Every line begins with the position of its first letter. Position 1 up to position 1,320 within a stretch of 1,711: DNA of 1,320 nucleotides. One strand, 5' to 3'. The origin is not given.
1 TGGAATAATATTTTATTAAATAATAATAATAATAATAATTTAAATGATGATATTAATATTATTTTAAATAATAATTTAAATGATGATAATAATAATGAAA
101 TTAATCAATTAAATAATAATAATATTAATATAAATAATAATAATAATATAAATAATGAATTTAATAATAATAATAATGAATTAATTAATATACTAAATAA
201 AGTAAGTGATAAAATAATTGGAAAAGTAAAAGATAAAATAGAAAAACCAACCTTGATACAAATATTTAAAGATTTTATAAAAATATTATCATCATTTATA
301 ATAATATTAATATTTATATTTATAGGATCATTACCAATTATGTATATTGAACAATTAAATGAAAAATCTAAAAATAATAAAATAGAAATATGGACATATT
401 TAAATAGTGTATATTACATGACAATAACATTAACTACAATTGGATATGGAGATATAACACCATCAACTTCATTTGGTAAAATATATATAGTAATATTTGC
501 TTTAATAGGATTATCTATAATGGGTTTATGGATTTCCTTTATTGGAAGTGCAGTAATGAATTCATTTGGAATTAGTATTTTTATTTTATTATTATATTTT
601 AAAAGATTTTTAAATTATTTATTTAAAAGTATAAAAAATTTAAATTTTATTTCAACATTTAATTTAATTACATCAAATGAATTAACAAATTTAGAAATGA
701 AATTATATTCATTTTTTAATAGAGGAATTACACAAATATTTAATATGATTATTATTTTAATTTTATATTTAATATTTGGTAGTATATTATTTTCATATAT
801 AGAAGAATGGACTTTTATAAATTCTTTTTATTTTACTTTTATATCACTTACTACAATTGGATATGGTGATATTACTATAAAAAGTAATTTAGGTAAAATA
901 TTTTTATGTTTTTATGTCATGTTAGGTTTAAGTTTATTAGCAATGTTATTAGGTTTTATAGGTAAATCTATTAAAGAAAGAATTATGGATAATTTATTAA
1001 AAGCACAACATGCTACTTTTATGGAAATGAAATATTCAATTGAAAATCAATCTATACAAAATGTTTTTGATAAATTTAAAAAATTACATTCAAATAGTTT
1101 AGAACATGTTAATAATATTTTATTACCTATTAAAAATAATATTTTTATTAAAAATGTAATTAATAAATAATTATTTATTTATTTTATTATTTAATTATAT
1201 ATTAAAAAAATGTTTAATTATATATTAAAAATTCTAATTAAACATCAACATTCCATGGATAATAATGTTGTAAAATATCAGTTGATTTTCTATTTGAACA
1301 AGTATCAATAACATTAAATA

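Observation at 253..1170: Compact 4TM/2P two-pore potassium channel with two identical TTIGYGD filters in an AT-rich protist genome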

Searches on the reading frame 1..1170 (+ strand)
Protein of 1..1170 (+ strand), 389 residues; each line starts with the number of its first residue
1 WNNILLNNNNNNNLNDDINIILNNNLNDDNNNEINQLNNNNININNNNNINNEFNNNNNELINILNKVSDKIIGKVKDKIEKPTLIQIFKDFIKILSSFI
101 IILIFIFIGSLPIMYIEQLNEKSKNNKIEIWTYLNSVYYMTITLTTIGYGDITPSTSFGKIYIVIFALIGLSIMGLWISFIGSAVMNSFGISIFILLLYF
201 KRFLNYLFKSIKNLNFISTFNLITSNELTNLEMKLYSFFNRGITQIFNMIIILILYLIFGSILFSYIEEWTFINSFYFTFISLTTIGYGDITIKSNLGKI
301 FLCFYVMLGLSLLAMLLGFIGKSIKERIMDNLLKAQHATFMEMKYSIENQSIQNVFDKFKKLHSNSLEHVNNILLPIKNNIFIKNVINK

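Call 8: search_protein_families(library=pfam, proteins=[window:1-1167:+], max_evalue=1)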
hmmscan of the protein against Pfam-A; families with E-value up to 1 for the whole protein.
window:1-1167:+ (389 aa): 2 families
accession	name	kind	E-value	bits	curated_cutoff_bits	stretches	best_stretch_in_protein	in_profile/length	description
PF07885.22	Ion_trans_2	-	3.6e-39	132.9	22.5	2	251-324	1-77/79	Ion channel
PF00520.37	Ion_trans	-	2e-13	50.6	25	2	85-184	118-232/241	Ion transport protein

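Call 9: search_solved_structures(query=window:1-1167:+, max_evalue=0.01, show_alignments=3)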
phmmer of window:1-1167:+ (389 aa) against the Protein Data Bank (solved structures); distinct sequences matched with E-value up to 0.01: 274 (the best 60 are shown).
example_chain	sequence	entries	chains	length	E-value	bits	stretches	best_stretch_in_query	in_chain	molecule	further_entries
9pik_A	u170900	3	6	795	1.8e-24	90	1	128-341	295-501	TOK potassium channel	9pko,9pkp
45il_A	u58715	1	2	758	1e-19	74.4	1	132-323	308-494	Outward-rectifier potassium channel TOK1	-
45io_A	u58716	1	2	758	1e-19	74.4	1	132-323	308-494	Outward-rectifier potassium channel TOK1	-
4bw5_A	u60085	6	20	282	1.2e-18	70.9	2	124-198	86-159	POTASSIUM CHANNEL SUBFAMILY K MEMBER 10 | Isoform B of Potassium channel subfamily K member 10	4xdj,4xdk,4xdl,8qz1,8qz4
8qz2_A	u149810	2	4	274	4.8e-18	68.9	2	130-201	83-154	Potassium channel subfamily K member 10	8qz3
4twk_A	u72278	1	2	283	8.1e-17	64.9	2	124-193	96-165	Potassium channel subfamily K member 2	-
9muh_A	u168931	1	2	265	1.2e-16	64.3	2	269-335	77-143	Potassium channel subfamily K member 3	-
4rue_A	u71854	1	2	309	2.8e-16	63.1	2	269-326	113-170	Potassium channel subfamily K member 4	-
6v36_A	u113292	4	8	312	3.6e-16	62.8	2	124-193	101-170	Potassium channel subfamily K member 2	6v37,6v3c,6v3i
6cq6_A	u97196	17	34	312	3.6e-16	62.7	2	124-193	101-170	Potassium channel subfamily K member 2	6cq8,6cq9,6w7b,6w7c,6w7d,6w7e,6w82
6rv2_A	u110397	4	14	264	4.9e-16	62.3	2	269-334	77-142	Potassium channel subfamily K member 3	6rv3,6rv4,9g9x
6pis_A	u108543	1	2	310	5.1e-16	62.2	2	268-325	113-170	Potassium channel subfamily K member 4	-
4ruf_A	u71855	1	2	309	5.6e-16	62.1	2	269-325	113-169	Potassium channel subfamily K member 4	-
7lj5_A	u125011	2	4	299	5.9e-16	62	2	269-325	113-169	Isoform 2 of Potassium channel subfamily K member 4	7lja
3um7_A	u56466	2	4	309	7.1e-16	61.8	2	269-326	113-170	Potassium channel subfamily K member 4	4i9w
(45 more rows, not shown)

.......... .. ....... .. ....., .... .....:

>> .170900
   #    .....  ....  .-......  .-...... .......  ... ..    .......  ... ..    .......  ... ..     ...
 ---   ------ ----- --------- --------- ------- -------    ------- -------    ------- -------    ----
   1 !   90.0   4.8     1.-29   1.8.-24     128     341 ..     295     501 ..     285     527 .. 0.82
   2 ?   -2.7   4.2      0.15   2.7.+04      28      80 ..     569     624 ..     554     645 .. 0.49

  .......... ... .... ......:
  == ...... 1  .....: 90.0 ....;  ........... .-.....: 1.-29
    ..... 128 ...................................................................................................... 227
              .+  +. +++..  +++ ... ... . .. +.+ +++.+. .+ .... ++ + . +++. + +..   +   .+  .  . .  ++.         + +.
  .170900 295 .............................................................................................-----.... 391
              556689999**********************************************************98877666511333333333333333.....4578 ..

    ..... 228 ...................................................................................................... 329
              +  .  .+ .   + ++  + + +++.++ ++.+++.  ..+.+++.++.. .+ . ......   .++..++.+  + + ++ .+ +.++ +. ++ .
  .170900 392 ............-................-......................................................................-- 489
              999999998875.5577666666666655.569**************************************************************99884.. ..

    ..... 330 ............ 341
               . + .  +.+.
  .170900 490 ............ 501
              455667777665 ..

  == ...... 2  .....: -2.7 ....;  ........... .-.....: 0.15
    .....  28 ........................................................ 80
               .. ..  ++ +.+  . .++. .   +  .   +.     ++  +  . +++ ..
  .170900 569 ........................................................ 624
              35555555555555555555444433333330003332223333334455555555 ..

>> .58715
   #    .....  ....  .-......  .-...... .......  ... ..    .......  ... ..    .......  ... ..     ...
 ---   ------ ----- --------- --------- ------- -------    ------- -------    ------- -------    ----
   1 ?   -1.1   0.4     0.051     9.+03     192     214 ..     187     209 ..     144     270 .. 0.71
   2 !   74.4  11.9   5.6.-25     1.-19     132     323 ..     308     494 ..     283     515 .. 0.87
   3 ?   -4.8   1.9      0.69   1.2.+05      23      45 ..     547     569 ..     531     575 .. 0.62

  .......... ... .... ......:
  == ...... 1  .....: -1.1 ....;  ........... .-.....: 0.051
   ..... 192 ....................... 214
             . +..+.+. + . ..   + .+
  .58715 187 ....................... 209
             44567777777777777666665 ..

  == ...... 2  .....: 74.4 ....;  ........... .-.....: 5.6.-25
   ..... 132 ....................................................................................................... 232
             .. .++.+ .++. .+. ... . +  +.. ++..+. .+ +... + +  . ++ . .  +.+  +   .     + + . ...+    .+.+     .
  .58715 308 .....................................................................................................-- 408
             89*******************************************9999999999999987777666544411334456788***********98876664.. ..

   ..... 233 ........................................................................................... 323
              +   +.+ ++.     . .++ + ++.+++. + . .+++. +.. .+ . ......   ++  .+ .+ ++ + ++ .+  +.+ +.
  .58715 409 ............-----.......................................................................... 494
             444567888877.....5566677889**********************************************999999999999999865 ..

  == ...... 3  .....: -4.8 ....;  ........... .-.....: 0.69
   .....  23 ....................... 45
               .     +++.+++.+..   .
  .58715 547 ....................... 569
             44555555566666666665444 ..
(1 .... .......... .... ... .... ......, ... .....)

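Call 10: find_homologous_proteins(query=window:1-1167:+)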
Query window:1-1167:+ (389 aa): 79 proteins with E <= 0.001 among 8000 candidates.
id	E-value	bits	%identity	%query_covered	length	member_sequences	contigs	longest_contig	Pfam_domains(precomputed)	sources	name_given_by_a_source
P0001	4.6e-81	291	47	89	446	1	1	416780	PF00520.38,PF07885.23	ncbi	ncbi:hypothetical protein ABK040_003306 [Willaertia magna]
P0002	1.8e-74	269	40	88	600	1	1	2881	PF00520.38,PF07885.23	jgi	-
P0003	1.8e-69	253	40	89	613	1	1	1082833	PF00520.38,PF07885.23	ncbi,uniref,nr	ncbi:hypothetical protein C9374_006997 [Naegleria lovaniensis]|uniref:Potassium channel domain-conta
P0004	1.1e-33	135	29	79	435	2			PF00520.38,PF07885.23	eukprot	eukprot:TRINITY_DN4826_c0_g1_i1.p1 TRINITY_DN4826_c0_g1~~TRINITY_DN4826_c0_g1_i1.p1 ORF type:complet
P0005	2.2e-21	95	30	62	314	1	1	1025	PF00520.38,PF07885.23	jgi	-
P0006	2.8e-15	75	26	59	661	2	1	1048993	PF07885.23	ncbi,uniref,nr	ncbi:hypothetical protein P175DRAFT_0465895 [Aspergillus ochraceoroseus IBT 24754]|uniref:Potassium 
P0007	4.8e-15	74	28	51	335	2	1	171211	PF00520.38,PF07885.23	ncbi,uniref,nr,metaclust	ncbi:TWiK family of potassium channels protein 7-like [Hyalella azteca]|uniref:TWiK family of potass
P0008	2.0e-14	72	28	57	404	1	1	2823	PF07885.23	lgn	-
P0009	1.1e-13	70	30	28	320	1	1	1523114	PF07885.23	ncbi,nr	ncbi:hypothetical protein BDC45DRAFT_100393 [Circinella umbellata]|nr:hypothetical protein BDC45DRAF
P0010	1.1e-13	70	29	48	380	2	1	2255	PF00520.38,PF07885.23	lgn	-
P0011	1.3e-13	69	36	22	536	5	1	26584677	PF00520.38,PF07885.23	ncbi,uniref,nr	ncbi:hypothetical protein RDWZM_002531 [Blomia tropicalis]|uniref:Potassium channel domain-containin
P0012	1.4e-13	69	31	20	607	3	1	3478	PF07885.23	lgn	-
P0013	4.4e-13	67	23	86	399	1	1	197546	PF00520.38,PF07885.23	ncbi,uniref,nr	ncbi:unnamed protein product [Eruca vesicaria subsp. sativa]|uniref:Potassium channel domain-contain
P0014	1.0e-12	66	27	52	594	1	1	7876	PF00520.38,PF07885.23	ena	-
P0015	1.7e-12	66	23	86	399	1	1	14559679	PF00520.38,PF07885.23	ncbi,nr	ncbi:Two-pore potassium channel 5 [Hirschfeldia incana]|nr:Two-pore potassium channel 5 [Hirschfeldi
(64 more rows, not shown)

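Call 12: find_encoding_contigs(protein=window:1-1170:+, flank=10000)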
Protein window:1-1170:+ (389 aa): no gene with exactly this product is on record in the collection.

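Call 18: find_related_loci(query=window:184-1167:+, collection=viral_contigs, flank=5000)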
Query window:184-1167:+ (328 aa) in viral_contigs; peptide patterns used: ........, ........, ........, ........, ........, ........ (x = any residue, [..] = any of these).
28 stretches matched a pattern, but none encodes a relative of the query by tblastn (E <= 1e-3).

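Call 24: search_protein_representatives(protein=window:184-1167:+)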
Query: 328 residues. Proteins with E-value up to 0.001 (for the whole library): 13418; up to 1e-10: 3168; up to 1e-30: 24. The best 150 are listed.
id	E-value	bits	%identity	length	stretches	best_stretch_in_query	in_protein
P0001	3.3e-78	279.9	48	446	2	1-296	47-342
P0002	3.1e-73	263.6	47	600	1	2-303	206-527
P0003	1.3e-68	248.4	45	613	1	2-307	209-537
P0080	1.7e-59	218.4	36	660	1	4-288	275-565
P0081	1.1e-54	202.7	38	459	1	13-303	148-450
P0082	2.3e-47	178.6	34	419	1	20-280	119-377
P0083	9.9e-45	169.9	41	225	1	63-272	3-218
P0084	2.6e-42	162.0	49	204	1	69-221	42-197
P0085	1.1e-40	156.7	34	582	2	23-288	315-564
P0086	9.7e-40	153.5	35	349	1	10-265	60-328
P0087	8.7e-39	150.4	37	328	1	32-274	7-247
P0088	6.6e-38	147.5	35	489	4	181-253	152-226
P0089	2.6e-37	145.6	28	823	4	186-279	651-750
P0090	8.0e-37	144.0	34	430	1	29-274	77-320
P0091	2.5e-36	142.3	33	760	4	188-260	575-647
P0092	1.7e-34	136.4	32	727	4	169-255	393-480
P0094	6.0e-33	131.2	33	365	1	17-263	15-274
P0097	1.3e-31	126.8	33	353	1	33-264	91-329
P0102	2.0e-30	122.9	36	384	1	33-277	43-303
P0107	4.3e-29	118.6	35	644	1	16-267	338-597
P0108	7.4e-29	117.8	25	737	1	36-275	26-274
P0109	9.2e-29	117.5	37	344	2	31-129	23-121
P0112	8.1e-28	114.4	32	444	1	36-267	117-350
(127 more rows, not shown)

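Call 26: list_cluster_members(proteins=[P0080, P0081, P0082, P0083, P0084, P0085, P0086, P0087, P0090, P0094])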
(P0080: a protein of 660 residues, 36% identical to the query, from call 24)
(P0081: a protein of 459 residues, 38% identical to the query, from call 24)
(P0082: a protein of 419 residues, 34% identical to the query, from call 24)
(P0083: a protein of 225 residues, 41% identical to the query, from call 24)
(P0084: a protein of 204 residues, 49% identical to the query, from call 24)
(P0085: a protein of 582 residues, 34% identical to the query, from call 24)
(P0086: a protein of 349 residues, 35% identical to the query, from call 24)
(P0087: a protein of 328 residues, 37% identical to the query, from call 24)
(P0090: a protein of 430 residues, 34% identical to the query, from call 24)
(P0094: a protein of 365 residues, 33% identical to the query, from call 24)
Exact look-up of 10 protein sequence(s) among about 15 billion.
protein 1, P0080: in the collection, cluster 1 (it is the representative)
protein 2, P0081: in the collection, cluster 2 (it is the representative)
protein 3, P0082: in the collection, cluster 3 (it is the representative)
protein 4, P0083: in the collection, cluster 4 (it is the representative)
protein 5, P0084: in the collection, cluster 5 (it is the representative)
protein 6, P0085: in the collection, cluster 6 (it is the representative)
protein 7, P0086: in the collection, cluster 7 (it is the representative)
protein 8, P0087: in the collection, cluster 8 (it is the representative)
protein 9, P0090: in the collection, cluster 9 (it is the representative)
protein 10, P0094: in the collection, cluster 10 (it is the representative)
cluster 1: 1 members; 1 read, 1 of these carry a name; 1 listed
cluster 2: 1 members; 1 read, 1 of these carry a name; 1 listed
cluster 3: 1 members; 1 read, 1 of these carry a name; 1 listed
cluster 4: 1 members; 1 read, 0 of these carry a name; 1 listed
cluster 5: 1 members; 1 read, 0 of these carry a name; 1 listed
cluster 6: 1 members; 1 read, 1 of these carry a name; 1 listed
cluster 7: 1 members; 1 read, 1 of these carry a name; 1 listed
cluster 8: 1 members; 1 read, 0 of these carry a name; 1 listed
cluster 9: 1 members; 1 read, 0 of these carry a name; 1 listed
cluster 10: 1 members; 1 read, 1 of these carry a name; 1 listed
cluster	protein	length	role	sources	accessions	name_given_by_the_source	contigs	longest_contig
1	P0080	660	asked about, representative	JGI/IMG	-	hypothetical protein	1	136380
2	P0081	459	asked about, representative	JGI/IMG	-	hypothetical protein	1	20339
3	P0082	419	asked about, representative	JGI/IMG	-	hypothetical protein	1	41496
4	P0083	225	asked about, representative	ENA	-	-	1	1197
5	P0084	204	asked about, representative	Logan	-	-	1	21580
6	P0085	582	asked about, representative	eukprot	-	gene9314-1402_t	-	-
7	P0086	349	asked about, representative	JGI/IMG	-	voltage-gated potassium channel Kch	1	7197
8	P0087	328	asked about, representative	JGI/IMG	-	-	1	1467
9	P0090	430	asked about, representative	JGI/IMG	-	-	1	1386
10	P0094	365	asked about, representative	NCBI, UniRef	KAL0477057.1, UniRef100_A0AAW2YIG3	hypothetical protein AKO1_006343 [Acrasis kona] | Potassium channel domain-containing protein n=1 Tax=Acrasis kona TaxID=1008807 ...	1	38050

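Call 28: find_encoding_contigs(protein=P0002, flank=5000, max_places=3)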
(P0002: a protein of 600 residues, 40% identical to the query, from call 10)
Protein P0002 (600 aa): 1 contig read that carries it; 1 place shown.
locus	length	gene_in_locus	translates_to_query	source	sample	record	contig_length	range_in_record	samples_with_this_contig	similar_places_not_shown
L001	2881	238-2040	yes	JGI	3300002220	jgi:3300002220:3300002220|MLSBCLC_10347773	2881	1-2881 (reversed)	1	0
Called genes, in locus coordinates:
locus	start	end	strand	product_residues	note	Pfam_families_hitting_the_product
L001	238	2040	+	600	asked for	PF00520:Ion_trans (weak), PF07885:Ion_trans_2, PF00520:Ion_trans, PF07885:Ion_trans_2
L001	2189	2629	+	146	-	-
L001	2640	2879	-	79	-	?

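Call 30: list_cluster_members(proteins=[P0107, P0097, P0102, P0108, P0112, P0088, P0089, P0091, P0092, P0109])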
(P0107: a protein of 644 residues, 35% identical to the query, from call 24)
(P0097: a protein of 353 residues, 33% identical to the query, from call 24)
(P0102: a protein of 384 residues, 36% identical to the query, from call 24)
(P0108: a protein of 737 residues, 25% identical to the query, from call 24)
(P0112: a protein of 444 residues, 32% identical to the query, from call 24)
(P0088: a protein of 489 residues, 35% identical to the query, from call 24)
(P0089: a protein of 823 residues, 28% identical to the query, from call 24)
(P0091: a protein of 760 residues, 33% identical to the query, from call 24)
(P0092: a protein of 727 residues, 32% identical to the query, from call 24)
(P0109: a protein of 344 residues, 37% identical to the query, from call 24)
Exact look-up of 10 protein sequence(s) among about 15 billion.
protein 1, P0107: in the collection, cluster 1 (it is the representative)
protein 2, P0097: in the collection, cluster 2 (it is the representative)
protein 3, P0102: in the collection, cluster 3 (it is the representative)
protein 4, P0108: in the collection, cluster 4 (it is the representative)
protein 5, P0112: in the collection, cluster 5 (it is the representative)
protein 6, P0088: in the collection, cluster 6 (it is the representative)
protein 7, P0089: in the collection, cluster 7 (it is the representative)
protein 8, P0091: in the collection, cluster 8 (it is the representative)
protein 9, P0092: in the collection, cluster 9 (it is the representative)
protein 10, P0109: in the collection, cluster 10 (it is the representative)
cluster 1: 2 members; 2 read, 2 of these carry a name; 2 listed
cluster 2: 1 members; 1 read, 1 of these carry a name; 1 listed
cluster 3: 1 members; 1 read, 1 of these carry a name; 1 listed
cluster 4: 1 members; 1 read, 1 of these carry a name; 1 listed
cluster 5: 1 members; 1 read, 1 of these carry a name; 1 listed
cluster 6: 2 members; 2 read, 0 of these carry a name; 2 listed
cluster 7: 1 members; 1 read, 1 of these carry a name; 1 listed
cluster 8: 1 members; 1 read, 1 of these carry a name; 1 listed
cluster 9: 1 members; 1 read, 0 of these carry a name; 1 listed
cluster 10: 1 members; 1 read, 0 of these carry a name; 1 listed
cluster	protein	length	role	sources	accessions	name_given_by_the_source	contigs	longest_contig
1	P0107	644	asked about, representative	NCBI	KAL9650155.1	hypothetical protein ABK040_011324 [Willaertia magna]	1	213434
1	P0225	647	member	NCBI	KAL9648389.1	hypothetical protein ABK040_010551 [Willaertia magna]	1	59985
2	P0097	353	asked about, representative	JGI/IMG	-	voltage-gated potassium channel Kch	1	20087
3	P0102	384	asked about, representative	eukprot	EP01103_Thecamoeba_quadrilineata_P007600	TRINITY_DN17451_c0_g1_i1.p1 TRINITY_DN17451_c0_g1~~TRINITY_DN17451_c0_g1_i1.p1 ORF ...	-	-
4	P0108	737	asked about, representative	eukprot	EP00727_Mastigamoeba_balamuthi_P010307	m51a1_g59 hypothetical protein (738) ;mRNA; r:195607-199751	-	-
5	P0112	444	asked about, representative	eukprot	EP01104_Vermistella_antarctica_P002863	TRINITY_DN13064_c0_g1_i1.p1 TRINITY_DN13064_c0_g1~~TRINITY_DN13064_c0_g1_i1.p1 ORF ...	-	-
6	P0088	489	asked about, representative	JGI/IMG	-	-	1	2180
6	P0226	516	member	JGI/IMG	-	-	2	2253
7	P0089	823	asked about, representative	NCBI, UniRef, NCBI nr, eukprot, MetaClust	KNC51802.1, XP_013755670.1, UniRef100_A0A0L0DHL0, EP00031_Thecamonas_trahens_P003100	calcium-activated outward-rectifying potassium ion channel [Thecamonas trahens ATCC 50062] | Calcium-activated outward-rectifying potassium ion channel n=1 Tax=Thecamonas trahens ... | XP_013755670.1 calcium-activated outward-rectifying potassium ion channel [Thecamonas ...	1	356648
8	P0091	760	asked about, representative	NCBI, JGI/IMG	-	potassium channel subfamily K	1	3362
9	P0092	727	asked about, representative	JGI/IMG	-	-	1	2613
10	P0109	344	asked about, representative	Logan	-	-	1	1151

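Call 34: search_protein_families(library=pfam, proteins=[P0002, P0003, P0080, P0081, P0082], max_evalue=0.1)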
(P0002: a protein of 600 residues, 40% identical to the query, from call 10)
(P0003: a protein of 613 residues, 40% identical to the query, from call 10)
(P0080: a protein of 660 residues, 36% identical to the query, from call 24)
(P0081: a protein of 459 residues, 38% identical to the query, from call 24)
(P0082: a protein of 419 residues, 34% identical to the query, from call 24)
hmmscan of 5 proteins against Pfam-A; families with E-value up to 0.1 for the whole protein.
P0002 (600 aa): 3 families
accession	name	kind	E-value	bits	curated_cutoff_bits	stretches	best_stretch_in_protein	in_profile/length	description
PF07885.22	Ion_trans_2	-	3.4e-33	113.8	22.5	2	415-488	2-78/79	Ion channel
PF00520.37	Ion_trans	-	3.2e-17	63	25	2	434-490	173-236/241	Ion transport protein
PF24838.2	8xMP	-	0.055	13.7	30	0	267-341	2-70/136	Octameric membrane protein family (8xMP)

P0003 (613 aa): 3 families
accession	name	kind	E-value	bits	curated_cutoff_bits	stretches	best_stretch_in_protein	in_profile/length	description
PF07885.22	Ion_trans_2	-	6.1e-34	116.2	22.5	2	421-491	5-78/79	Ion channel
PF00520.37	Ion_trans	-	4.5e-13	49.4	25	2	239-345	129-231/241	Ion transport protein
PF04049.19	ANAPC8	-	0.014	15.3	23.8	1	17-201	41-147/267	Anaphase promoting complex subunit 8 / Cdc23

P0080 (660 aa): 3 families
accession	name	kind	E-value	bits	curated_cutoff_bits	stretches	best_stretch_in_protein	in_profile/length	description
PF07885.22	Ion_trans_2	-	2.6e-33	114.2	22.5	2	469-541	3-78/79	Ion channel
PF00520.37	Ion_trans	-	1.9e-17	63.7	25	2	294-394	121-232/241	Ion transport protein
PF00060.32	Lig_chan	-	0.00046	20.5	30.8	1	311-383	7-82/146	Ligand-gated ion channel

P0081 (459 aa): 2 families
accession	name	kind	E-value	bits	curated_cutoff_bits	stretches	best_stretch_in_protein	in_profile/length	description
PF07885.22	Ion_trans_2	-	3.3e-32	110.6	22.5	2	336-407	2-77/79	Ion channel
PF00520.37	Ion_trans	-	4.3e-16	59.3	25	2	158-267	121-235/241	Ion transport protein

P0082 (419 aa): 4 families
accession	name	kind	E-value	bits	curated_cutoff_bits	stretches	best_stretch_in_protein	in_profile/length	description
PF07885.22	Ion_trans_2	-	1.9e-29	101.8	22.5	2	290-358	3-75/79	Ion channel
PF00520.37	Ion_trans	-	3.1e-11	43.4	25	2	122-216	121-222/241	Ion transport protein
PF00060.32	Lig_chan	-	3.4e-05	24.1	30.8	1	137-213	5-84/146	Ligand-gated ion channel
PF11752.14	DUF3309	-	0.013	16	22.3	1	134-156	2-24/50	Protein of unknown function (DUF3309)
